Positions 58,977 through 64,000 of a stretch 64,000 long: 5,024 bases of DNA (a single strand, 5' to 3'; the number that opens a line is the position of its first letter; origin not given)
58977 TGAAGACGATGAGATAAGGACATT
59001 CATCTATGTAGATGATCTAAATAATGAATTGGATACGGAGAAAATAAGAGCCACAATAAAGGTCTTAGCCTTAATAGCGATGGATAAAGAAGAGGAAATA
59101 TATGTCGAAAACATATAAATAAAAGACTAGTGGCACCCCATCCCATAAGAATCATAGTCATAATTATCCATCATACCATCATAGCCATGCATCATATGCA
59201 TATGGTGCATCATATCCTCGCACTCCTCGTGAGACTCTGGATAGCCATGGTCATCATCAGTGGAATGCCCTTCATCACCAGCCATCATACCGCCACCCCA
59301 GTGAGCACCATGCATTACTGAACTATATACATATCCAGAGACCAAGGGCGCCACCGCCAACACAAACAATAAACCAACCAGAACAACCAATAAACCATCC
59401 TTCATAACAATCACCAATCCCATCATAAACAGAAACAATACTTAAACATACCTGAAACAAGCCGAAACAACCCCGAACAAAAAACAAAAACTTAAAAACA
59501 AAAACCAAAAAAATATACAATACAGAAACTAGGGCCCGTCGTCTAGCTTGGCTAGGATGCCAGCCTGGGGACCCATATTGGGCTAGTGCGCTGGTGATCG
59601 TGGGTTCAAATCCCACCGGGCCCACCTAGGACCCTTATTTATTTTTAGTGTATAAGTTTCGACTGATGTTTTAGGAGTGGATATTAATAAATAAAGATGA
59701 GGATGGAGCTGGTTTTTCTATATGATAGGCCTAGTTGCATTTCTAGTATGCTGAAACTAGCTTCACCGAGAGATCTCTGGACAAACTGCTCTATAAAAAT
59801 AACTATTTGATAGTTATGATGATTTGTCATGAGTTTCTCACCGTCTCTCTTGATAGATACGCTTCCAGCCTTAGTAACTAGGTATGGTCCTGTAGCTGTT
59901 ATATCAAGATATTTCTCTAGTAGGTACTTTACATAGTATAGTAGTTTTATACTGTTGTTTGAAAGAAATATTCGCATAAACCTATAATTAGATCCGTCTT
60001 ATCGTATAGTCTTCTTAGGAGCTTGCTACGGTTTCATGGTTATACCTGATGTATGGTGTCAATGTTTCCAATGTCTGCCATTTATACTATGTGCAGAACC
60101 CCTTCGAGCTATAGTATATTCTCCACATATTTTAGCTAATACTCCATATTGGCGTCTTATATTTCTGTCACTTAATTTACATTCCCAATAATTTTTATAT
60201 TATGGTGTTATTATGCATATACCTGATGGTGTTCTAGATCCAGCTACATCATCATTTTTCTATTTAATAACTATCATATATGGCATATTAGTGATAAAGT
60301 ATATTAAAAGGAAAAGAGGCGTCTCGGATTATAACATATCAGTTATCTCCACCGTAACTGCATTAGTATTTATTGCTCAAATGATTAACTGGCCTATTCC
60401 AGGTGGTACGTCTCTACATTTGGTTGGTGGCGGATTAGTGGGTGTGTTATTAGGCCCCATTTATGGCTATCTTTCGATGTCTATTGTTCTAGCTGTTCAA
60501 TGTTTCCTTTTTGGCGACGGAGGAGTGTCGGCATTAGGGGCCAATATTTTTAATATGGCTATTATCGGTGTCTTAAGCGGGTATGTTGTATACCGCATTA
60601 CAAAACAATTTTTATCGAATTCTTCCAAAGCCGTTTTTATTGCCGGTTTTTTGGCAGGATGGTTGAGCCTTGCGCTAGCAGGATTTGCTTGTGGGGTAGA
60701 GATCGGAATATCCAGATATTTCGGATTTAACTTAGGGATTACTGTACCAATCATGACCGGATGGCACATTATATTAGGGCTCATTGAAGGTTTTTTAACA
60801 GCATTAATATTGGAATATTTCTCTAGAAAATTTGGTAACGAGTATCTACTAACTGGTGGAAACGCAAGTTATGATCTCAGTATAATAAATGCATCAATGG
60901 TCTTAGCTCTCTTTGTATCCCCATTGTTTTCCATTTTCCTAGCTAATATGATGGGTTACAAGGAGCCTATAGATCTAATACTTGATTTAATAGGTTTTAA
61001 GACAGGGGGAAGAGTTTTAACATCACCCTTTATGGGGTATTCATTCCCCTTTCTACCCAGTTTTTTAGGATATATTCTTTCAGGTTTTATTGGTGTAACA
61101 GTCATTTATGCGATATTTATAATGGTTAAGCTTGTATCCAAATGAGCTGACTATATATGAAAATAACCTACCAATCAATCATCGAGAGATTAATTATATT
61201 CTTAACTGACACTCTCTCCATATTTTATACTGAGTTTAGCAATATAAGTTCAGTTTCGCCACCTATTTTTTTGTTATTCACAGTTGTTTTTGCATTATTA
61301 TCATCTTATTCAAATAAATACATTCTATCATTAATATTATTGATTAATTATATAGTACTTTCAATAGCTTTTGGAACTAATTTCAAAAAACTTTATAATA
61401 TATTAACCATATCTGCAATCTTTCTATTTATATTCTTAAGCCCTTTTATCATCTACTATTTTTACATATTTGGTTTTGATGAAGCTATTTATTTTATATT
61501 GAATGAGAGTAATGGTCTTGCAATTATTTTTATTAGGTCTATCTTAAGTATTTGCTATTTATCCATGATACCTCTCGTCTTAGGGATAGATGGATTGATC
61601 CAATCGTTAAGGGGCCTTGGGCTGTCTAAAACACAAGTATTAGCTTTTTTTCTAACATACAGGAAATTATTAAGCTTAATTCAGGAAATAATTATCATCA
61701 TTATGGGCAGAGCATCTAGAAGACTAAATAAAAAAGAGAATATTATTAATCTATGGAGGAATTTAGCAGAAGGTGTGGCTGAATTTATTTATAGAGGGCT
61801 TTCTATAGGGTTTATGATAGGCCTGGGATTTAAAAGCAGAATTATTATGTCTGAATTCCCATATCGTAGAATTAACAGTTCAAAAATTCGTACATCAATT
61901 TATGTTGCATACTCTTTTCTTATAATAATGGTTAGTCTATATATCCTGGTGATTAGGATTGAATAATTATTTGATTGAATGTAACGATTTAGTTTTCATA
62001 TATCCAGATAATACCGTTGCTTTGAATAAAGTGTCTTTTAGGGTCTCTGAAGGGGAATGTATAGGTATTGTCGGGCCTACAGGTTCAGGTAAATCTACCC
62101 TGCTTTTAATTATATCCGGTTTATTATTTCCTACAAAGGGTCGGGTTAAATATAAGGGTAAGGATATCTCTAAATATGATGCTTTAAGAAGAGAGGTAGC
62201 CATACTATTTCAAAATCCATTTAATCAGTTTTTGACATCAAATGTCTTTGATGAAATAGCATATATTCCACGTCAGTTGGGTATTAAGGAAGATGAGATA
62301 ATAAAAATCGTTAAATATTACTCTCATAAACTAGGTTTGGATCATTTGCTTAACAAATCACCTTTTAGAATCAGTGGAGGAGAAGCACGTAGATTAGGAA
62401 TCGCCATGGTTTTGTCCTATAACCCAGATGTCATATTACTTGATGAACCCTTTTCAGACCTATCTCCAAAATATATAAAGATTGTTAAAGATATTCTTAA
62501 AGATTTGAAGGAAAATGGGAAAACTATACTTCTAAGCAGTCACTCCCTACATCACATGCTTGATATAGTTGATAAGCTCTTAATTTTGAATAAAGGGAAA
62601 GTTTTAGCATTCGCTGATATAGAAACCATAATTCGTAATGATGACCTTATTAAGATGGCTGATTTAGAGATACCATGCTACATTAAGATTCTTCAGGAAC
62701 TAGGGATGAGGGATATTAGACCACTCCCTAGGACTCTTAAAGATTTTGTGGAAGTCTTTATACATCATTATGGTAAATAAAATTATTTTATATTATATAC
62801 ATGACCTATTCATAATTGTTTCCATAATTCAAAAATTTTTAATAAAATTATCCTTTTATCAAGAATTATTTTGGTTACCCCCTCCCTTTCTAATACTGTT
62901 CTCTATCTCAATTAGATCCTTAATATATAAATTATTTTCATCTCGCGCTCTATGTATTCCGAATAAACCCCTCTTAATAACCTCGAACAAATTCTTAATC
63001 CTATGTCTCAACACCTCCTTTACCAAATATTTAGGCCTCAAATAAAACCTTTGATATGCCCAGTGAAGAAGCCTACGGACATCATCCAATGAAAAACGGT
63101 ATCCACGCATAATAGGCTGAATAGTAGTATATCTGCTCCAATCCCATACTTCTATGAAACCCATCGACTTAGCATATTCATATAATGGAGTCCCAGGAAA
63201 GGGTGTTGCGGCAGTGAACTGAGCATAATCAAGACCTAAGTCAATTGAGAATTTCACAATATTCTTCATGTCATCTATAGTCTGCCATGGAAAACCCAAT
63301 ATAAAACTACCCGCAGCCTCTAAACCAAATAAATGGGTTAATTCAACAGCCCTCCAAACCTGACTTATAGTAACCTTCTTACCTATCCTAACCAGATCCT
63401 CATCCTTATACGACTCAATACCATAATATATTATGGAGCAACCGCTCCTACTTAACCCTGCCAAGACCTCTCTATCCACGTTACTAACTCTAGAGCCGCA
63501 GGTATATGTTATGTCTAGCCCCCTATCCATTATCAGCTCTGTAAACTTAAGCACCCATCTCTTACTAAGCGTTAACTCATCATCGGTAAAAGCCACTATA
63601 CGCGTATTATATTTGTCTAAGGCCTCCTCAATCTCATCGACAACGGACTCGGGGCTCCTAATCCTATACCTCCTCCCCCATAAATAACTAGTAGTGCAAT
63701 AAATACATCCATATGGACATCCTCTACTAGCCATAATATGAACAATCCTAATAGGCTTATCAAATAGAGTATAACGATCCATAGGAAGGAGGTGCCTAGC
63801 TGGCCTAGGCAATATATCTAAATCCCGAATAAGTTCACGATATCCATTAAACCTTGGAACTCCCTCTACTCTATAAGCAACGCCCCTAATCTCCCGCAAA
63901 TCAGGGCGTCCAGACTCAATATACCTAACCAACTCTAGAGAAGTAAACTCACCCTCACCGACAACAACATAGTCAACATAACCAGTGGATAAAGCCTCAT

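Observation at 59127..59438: Secreted Met/His-rich protein adjacent to the cobalt transporter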

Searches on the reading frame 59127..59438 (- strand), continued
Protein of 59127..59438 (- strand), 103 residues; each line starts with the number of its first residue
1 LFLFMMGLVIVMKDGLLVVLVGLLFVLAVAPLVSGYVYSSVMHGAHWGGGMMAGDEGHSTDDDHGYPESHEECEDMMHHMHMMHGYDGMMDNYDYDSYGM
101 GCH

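Call 64: find_encoding_contigs(protein=P0011, flank=8000, max_places=3)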
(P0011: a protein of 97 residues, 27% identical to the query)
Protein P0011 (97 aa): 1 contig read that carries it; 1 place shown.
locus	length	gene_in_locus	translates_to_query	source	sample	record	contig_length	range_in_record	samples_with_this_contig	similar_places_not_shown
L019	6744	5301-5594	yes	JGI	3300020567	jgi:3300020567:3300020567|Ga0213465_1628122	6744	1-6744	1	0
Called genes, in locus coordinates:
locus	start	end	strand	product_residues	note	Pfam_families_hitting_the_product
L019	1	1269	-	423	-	?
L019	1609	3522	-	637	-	PF02922:CBM_48, PF00128:Alpha-amylase, PF02806:Alpha-amylase_C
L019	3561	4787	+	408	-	PF00464:SHMT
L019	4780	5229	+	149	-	PF24034:DUF7343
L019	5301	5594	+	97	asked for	-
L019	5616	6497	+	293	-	PF00296:Bac_luciferase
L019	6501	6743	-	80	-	?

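Call 83: search_solved_structures(query=A6, max_evalue=10, show_alignments=3)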
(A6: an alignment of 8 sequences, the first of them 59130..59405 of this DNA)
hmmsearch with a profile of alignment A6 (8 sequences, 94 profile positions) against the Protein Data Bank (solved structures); distinct sequences matched with E-value up to 10: 0.

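Call 87: find_related_loci(query=A6, collection=viral_contigs, flank=5000)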
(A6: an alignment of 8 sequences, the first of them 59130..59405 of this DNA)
Query A6 (92 aa) in viral_contigs; peptide patterns used: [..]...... (x = any residue, [..] = any of these).
48 stretches matched a pattern, but none encodes a relative of the query by tblastn (E <= 1e-3).

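Call 101: predict_structure(alignment_id=A9)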
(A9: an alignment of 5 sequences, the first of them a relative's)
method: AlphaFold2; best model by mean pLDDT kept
length: 110 residues; sequences in the alignment: 5
mean_pLDDT: 52.6   pTM: 0.25
mean pLDDT of the five models: 52.6, 50.5, 50.0, 49.2, 45.2
residues with pLDDT >= 90: 0; 70-90: 16; 50-70: 40; < 50: 54
segments of 3 or more residues with pLDDT < 50: 27-62, 78-82, 99-110
pLDDT, mean of each block of 10 residues (from residue 1): 80 78 52 40 39 44 53 52 53 51 37
secondary structure, 60 per line:
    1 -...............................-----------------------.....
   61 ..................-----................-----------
elements in order: H2-32 H56-78 H84-99

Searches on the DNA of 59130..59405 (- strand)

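Call 31: search_rna_families(sources=[L004, L001], threshold=gathering)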
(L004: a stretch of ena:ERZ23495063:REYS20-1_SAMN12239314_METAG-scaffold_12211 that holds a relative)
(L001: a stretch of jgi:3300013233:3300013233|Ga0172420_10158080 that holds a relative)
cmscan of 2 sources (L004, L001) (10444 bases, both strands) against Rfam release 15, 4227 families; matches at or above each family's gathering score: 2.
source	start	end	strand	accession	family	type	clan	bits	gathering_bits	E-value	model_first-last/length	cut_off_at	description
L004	2286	2390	-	RF00005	tRNA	Gene; tRNA;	CL00001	52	29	4.6e-09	1-71/71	no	tRNA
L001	17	109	-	RF00005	tRNA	Gene; tRNA;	CL00001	47.6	29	7.7e-08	1-71/71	no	tRNA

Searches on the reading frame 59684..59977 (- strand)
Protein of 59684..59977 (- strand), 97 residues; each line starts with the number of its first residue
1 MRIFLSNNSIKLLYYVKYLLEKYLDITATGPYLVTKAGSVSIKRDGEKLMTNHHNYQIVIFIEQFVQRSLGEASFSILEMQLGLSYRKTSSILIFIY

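Call 4: search_protein_families(library=pfam, proteins=[window:59684-59977:-], max_evalue=0.1)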
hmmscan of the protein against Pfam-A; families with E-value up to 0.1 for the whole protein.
window:59684-59977:- (97 aa): 0 families

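Call 24: search_protein_families(library=ncbifam, proteins=[window:59684-59977:-], max_evalue=1)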
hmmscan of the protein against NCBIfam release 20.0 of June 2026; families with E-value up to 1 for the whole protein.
window:59684-59977:- (97 aa): 1 family
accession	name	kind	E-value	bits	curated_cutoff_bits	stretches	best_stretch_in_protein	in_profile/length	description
NF007597.0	PRK10241.1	equivalog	0.045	13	421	1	3-59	49-105/251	hydroxyacylglutathione hydrolase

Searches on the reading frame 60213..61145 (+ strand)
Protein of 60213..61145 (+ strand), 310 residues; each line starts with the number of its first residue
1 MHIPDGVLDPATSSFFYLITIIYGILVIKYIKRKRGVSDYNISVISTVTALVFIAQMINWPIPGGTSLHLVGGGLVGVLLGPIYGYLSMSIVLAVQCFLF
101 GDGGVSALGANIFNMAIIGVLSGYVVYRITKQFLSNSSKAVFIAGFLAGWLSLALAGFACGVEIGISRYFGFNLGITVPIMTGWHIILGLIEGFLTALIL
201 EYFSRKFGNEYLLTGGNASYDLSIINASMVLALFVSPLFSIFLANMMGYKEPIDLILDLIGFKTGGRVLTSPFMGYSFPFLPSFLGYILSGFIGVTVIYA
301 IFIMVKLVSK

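Call 4: search_protein_families(library=pfam, proteins=[window:60213-61145:+], max_evalue=0.1)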
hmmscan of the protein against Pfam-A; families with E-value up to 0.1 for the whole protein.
window:60213-61145:+ (310 aa): 2 families
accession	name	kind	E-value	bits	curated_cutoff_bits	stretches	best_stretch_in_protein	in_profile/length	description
PF01891.21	CbiM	-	6.7e-59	199.6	23.1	1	2-205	1-200/205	Cobalt uptake substrate-specific transmembrane region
PF13190.11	PDGLE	-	8.5e-05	22.8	27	1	268-308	59-99/102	PDGLE domain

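Call 24: search_protein_families(library=ncbifam, proteins=[window:60213-61145:+], max_evalue=1)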
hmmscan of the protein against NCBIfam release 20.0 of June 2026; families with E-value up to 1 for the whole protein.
window:60213-61145:+ (310 aa): 10 families
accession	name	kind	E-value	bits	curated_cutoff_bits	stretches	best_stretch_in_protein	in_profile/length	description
NF005598.0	PRK07331.1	equivalog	2.8e-50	171.6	401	1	1-306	1-316/323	cobalt transporter CbiM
NF008873.0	PRK11909.1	equivalog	9.3e-47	159.7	225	1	1-207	1-213/230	cobalt transporter CbiM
NF004902.0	PRK06265.1-1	equivalog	2.2e-41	141.9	219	1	1-204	1-196/213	cobalt transporter CbiM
NF006184.0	PRK08319.1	equivalog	6.8e-29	101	180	1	1-206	1-207/224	energy-coupling factor ABC transporter permease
TIGR00123.1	cbiM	equivalog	8.8e-22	78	184.15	1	1-205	1-206/214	cobalt ECF transporter S component CbiM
NF004906.0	PRK06265.2-1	equivalog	8.4e-20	71.6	205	1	1-205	1-203/212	cobalt transporter CbiM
NF004905.0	PRK06265.1-5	equivalog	4.5e-19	69.4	173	1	1-205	1-191/205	cobalt transporter CbiM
NF004909.0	PRK06265.2-5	equivalog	2.5e-17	63.6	172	1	1-201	1-184/196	cobalt transporter CbiM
NF004907.0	PRK06265.2-2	subfamily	1.1e-12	48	200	1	1-204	21-210/221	cobalt transporter CbiM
NF004903.0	PRK06265.1-3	equivalog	1.7e-12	47.3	193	1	1-201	2-188/211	cobalt transporter CbiM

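Call 89: find_encoding_contigs(protein=window:60213-61145:+, flank=10000, max_places=5)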
Protein window:60213-61145:+ (310 aa): no gene with exactly this product is on record in the collection.

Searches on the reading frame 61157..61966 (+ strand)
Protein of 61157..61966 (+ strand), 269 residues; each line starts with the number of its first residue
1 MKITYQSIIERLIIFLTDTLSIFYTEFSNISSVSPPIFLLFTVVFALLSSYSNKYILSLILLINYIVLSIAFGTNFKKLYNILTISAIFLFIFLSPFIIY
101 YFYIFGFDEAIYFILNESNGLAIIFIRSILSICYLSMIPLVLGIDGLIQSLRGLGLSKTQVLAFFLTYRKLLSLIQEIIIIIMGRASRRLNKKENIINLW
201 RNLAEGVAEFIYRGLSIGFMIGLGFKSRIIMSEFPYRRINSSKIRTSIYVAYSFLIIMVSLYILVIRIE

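Call 4: search_protein_families(library=pfam, proteins=[window:61157-61966:+], max_evalue=0.1)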
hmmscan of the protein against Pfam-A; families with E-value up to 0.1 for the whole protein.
window:61157-61966:+ (269 aa): 1 family
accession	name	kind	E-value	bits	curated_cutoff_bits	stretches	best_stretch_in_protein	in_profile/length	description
PF02361.21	CbiQ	-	5.9e-07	29.8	25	1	31-218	6-196/216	Cobalt transport protein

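Call 24: search_protein_families(library=ncbifam, proteins=[window:61157-61966:+], max_evalue=1)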
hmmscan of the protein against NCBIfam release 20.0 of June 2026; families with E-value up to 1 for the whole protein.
window:61157-61966:+ (269 aa): 1 family
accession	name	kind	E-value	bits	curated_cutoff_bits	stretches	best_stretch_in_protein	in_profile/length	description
TIGR02454.1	ECF_T_CbiQ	equivalog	2.7e-11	43.6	111.8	1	39-227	9-199/200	cobalt ECF transporter T component CbiQ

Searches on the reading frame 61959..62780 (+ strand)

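Call 4: search_protein_families(library=pfam, proteins=[window:61959-62780:+], max_evalue=0.1)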
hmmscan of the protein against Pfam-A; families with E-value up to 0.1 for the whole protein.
window:61959-62780:+ (273 aa): 13 families
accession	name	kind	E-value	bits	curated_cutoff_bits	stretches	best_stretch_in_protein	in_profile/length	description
PF00005.33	ABC_tran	-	1.9e-31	109.9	25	1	22-165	1-136/137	ABC transporter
PF13304.12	AAA_21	-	1e-10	42.6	27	1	70-197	160-300/304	AAA domain, putative AbiEii toxin, Type IV TA system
PF02463.25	SMC_N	-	6.8e-06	26.1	40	1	34-195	26-198/220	RecF/RecN/SMC N terminal domain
PF13555.12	AAA_29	-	4.7e-05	23.5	27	1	24-65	14-54/61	P-loop containing region of AAA domain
PF13476.12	AAA_23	-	0.00012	23.2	27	1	33-85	20-68/201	AAA domain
PF13173.12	AAA_14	-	0.00033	21.1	27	1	34-105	4-76/129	AAA domain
PF13401.12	AAA_22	-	0.0091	16.7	27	0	32-87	5-61/130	AAA domain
PF00437.27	T2SSE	-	0.02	14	24.9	1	37-59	147-169/370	Type II/IV secretion system protein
PF13238.12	AAA_18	-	0.035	15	29.4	0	35-56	1-22/128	AAA domain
PF25199.1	nSTAND_NTPase5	-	0.051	13.9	34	0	33-52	42-61/145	Novel STAND NTPase 5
PF01935.23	DUF87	-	0.081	13.4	23.2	0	35-53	26-44/220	Helicase HerA, central domain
PF19993.5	DO-GTPase2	-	0.088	12.9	27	0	34-53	2-21/226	Double-GTPase 2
PF13175.12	AAA_15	-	0.093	12.8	32.1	0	37-73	28-68/374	AAA ATPase domain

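Call 24: search_protein_families(library=ncbifam, proteins=[window:61959-62780:+], max_evalue=1)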
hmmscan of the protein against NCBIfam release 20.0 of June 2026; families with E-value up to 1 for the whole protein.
window:61959-62780:+ (273 aa): 201 families (the best 25 are shown)
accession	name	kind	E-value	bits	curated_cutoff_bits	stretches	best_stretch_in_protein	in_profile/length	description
TIGR04521.1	ECF_ATPase_2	equivalog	7.2e-62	209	330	1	6-254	1-262/279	energy-coupling factor transporter ATPase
TIGR04520.1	ECF_ATPase_1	equivalog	2.4e-55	187.9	315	1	6-254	1-253/269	energy-coupling factor transporter ATPase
NF010171.0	PRK13652.1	equivalog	7.9e-50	169.5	476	1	4-254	2-255/277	cobalt transporter ATP-binding subunit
NF010158.0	PRK13637.1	equivalog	6.4e-49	166.6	390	1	6-251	3-259/287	energy-coupling factor transporter ATPase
NF010156.0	PRK13635.1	equivalog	3.8e-47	160.8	392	1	2-254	2-257/279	energy-coupling factor ABC transporter ATP-binding protein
NF010170.0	PRK13651.1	equivalog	9.7e-45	152.8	432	2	66-252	93-280/308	cobalt transporter ATP-binding subunit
NF010155.0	PRK13634.1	equivalog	1.9e-44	152.1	413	1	16-251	17-260/290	energy-coupling factor ABC transporter ATP-binding protein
TIGR01166.1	cbiO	subfamily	2.8e-44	150.9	211.8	1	15-197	1-187/190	cobalt ABC transporter, ATP-binding protein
NF010153.0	PRK13631.1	equivalog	4e-44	150.9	463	1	8-253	24-292/320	cobalt transporter ATP-binding subunit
NF010157.0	PRK13636.1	equivalog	1.8e-41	142.2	463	1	1-247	1-252/285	cobalt transporter ATP-binding subunit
NF040933.2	ABC_arch_GlcV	equivalog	1.1e-39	136.4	450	1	15-235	12-240/357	glucose ABC transporter ATP-binding protein GlcV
NF010167.0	PRK13648.1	subfamily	8.5e-39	133.5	241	1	2-251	4-256/269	energy-coupling factor transporter ATPase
TIGR04406.1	LPS_export_lptB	equivalog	1.4e-38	132.5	240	1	11-229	7-227/239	LPS export ABC transporter ATP-binding protein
TIGR03375.1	type_I_sec_LssB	subfamily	2.7e-38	131.7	693.1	1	6-225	466-689/696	type I secretion system permease/ATPase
NF040840.2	tungstate_WtpC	equivalog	4.9e-38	131.3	440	1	21-229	15-223/347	tungstate ABC transporter ATP-binding protein WtpC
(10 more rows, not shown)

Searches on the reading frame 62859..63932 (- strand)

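Call 67: search_protein_families(library=pfam, proteins=[window:62859-63932:-], max_evalue=0.00001)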
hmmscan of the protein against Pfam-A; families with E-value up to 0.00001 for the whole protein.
window:62859-63932:- (357 aa): 1 family
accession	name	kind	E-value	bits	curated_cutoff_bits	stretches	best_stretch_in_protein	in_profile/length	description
PF04055.27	Radical_SAM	-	2.4e-24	86.8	29.5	1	69-228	4-165/166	Radical SAM superfamily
